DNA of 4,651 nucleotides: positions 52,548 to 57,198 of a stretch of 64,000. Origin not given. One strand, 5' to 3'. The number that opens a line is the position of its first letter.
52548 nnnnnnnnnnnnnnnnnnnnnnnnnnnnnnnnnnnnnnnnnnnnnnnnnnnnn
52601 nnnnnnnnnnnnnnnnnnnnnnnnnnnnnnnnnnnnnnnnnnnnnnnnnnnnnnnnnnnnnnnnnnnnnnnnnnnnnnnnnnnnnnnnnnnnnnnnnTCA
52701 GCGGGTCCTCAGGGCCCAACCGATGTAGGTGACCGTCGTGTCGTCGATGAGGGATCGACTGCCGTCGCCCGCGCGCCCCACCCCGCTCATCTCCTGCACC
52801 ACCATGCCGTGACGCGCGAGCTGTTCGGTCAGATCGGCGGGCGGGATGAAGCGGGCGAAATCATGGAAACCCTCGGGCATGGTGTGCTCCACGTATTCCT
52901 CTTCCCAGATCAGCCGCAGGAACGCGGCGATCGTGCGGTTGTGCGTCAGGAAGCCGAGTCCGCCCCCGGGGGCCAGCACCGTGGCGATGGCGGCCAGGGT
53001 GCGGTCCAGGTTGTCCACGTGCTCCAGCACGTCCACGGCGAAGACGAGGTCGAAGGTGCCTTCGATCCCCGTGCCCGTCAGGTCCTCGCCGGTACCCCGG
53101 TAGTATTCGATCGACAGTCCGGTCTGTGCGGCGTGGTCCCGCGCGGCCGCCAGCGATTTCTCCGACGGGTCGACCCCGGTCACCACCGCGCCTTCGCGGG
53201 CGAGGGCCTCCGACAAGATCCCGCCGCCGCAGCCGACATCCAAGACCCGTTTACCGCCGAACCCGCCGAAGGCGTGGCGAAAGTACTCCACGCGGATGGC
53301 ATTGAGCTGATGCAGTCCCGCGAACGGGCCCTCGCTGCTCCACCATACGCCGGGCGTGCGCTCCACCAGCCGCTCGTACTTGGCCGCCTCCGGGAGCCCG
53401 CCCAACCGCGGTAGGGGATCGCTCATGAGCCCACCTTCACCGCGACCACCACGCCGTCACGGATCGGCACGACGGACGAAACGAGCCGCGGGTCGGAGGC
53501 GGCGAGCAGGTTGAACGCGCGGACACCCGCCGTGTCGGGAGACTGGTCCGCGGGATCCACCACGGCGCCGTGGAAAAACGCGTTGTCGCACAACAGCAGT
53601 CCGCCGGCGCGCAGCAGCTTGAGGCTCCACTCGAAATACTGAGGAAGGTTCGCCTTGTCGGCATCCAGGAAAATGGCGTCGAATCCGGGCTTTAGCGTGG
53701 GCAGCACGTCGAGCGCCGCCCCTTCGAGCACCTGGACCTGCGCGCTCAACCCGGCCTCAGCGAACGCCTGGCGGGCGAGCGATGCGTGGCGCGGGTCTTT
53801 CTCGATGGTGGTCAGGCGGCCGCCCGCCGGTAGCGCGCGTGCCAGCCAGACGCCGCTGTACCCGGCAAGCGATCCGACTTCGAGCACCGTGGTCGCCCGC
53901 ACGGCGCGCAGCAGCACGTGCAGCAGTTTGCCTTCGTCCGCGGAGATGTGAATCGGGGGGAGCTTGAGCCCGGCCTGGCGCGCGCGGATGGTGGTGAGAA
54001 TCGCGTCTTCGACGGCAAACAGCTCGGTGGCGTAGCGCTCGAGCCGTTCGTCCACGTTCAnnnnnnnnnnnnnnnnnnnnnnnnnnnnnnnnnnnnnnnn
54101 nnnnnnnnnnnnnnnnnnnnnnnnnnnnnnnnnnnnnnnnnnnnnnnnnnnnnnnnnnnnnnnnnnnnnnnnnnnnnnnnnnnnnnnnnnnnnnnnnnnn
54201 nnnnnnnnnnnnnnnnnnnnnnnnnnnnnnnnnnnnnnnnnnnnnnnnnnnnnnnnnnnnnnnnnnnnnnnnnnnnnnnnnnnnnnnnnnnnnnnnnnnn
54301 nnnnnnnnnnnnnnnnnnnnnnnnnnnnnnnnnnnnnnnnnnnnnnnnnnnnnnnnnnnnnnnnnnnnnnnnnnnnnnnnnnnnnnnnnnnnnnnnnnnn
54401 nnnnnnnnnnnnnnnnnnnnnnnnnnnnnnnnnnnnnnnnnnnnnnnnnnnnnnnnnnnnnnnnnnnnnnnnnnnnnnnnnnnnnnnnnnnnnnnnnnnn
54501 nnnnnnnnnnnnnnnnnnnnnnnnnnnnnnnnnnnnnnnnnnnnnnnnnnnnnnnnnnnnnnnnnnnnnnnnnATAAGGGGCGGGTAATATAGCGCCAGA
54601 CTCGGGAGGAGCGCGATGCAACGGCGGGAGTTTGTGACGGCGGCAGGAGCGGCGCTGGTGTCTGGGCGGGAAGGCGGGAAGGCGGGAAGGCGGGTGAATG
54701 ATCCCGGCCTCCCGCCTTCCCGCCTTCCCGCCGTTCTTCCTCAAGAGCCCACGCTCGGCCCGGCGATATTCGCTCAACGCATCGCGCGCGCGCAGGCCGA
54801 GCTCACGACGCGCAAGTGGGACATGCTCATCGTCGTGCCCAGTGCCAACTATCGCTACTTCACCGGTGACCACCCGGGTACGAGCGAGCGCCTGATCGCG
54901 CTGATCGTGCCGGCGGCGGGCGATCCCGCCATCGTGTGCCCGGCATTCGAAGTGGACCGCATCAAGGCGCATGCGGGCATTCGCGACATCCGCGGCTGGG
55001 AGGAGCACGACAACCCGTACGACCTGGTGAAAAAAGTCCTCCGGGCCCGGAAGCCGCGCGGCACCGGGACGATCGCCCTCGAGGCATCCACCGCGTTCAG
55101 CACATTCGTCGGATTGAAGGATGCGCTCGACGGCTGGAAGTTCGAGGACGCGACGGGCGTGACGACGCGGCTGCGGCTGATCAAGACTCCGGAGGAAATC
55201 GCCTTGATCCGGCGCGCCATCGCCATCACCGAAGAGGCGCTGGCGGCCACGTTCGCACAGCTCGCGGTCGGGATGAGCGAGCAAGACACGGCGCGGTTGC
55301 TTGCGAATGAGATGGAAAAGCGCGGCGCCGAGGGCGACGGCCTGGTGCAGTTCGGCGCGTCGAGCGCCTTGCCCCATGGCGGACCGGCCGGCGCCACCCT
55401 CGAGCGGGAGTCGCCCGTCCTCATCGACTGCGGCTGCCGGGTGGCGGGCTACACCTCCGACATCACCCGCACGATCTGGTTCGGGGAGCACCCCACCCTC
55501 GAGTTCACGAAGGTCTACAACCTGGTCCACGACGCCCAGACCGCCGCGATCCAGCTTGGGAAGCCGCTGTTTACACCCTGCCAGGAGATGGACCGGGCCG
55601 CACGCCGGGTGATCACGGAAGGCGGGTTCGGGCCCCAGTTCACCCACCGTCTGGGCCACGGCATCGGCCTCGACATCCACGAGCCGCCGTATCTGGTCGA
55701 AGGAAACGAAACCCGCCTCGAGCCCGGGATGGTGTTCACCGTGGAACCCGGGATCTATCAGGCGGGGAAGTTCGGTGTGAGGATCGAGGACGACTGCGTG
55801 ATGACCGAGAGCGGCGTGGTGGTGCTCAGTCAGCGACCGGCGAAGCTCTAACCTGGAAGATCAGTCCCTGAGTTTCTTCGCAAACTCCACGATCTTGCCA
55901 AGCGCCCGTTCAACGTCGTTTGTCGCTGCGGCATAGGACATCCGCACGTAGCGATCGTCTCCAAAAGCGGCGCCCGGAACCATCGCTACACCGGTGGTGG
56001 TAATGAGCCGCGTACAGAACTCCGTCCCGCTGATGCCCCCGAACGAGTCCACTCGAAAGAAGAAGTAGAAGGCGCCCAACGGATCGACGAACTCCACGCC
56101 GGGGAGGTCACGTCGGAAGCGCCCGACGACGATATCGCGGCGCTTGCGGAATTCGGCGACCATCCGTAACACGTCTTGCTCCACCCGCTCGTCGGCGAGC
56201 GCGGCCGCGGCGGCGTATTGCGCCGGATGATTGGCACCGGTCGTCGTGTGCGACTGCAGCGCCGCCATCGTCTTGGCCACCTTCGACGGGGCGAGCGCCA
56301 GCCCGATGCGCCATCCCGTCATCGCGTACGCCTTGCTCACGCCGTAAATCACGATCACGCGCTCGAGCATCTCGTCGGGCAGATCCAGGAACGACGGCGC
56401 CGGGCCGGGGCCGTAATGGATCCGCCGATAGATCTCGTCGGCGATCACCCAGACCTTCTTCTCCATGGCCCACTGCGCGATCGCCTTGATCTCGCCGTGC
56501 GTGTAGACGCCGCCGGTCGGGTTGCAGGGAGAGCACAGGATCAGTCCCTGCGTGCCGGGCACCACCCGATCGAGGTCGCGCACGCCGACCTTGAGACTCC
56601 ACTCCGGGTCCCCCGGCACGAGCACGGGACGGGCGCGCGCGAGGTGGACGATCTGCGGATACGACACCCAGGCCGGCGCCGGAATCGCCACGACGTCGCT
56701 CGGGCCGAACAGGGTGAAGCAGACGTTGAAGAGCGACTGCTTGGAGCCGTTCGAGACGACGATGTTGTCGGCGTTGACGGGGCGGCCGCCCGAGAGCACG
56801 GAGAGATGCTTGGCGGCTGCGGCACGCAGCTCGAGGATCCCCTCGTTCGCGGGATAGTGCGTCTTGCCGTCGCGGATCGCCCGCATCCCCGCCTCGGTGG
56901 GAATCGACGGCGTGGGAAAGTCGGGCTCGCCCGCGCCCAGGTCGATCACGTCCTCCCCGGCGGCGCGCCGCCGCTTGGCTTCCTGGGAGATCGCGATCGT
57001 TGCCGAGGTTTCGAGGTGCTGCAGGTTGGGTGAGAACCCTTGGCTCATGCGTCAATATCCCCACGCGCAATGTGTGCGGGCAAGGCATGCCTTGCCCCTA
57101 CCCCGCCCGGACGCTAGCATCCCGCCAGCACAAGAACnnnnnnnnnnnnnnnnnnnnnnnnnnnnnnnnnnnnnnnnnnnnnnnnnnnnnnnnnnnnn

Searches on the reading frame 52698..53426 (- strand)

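Call 77: search_protein_families(library=pfam, proteins=[window:52698-53426:-], max_evalue=0.00001)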
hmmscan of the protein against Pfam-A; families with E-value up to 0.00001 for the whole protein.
window:52698-53426:- (242 aa): 8 families
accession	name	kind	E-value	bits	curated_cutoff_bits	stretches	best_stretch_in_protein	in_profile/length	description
PF08241.18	Methyltransf_11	-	2.4e-22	79.8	21.2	1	62-156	1-92/95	Methyltransferase domain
PF13649.12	Methyltransf_25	-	1e-21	77.8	27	1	61-155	1-97/97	Methyltransferase domain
PF13489.12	Methyltransf_23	-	2.3e-21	76.6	27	1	56-210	21-161/164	Methyltransferase domain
PF08242.18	Methyltransf_12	-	5.1e-19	69.3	30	1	62-157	1-98/98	Methyltransferase domain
PF13847.12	Methyltransf_31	-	7.1e-17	61.9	27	1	58-163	4-113/145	Methyltransferase domain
PF01209.24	Ubie_methyltran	-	5.1e-08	33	20.1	1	54-185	44-176/233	ubiE/COQ5 methyltransferase family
PF02353.26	CMAS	-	2.2e-06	27.6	27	1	58-157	63-162/273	Mycolic acid cyclopropane synthetase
PF05175.20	MTS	-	7.7e-06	26.1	23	0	59-128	33-102/170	Methyltransferase small domain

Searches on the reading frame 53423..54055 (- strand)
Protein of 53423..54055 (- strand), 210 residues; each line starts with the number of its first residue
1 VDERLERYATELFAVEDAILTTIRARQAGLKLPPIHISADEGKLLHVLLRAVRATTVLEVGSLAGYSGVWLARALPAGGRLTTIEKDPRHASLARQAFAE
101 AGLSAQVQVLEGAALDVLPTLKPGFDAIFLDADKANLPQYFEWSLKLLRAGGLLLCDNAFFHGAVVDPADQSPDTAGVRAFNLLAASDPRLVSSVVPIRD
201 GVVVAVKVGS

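Call 77: search_protein_families(library=pfam, proteins=[window:53423-54055:-], max_evalue=0.00001)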
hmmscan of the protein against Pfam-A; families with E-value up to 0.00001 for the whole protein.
window:53423-54055:- (210 aa): 2 families
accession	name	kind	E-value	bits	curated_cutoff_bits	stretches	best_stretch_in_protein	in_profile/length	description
PF01596.23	Methyltransf_3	-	3.4e-44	151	22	1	15-207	6-203/204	O-methyltransferase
PF13578.12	Methyltransf_24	-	8.2e-15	56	26.3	1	58-158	1-104/105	Methyltransferase domain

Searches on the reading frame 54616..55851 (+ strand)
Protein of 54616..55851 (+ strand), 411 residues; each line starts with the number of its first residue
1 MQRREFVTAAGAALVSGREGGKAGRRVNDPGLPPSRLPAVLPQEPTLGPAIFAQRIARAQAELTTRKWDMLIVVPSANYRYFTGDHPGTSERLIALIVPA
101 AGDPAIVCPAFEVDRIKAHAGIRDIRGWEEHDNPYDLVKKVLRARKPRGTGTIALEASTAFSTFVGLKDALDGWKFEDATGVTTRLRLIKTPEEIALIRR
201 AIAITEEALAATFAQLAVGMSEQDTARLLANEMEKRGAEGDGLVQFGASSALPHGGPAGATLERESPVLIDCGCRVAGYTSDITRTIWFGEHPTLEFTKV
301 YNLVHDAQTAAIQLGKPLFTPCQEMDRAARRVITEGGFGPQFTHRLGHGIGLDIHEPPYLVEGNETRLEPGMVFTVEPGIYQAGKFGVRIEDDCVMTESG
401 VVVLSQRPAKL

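Call 18: search_protein_families(library=pfam, proteins=[window:54616-55851:+])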
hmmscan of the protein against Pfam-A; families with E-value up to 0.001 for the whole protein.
window:54616-55851:+ (411 aa): 2 families
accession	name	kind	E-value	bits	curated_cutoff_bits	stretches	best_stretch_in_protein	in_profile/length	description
PF00557.29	Peptidase_M24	-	6.2e-63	212.8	23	1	197-398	2-208/208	Metallopeptidase family M24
PF01321.24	Creatinase_N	-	4.3e-19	69.7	22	1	55-189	1-128/128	Creatinase/Prolidase N-terminal domain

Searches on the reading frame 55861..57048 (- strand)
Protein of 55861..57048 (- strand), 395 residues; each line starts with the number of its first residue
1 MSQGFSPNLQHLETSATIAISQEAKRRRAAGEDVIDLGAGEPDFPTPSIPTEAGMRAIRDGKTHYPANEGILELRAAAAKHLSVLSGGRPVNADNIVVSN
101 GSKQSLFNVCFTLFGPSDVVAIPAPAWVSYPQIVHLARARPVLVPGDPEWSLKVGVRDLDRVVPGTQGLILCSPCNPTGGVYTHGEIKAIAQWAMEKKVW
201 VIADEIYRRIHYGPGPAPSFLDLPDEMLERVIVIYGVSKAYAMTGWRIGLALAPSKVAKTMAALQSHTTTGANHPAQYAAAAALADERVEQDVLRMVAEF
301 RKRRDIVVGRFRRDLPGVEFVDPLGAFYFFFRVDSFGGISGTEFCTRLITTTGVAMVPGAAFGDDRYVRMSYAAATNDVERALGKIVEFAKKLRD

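Call 77: search_protein_families(library=pfam, proteins=[window:55861-57048:-], max_evalue=0.00001)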
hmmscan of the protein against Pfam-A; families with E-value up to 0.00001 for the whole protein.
window:55861-57048:- (395 aa): 1 family
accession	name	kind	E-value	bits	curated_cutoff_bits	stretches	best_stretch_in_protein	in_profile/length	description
PF00155.27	Aminotran_1_2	-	1.7e-60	205.6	19.7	1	33-385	2-360/361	Aminotransferase class I and II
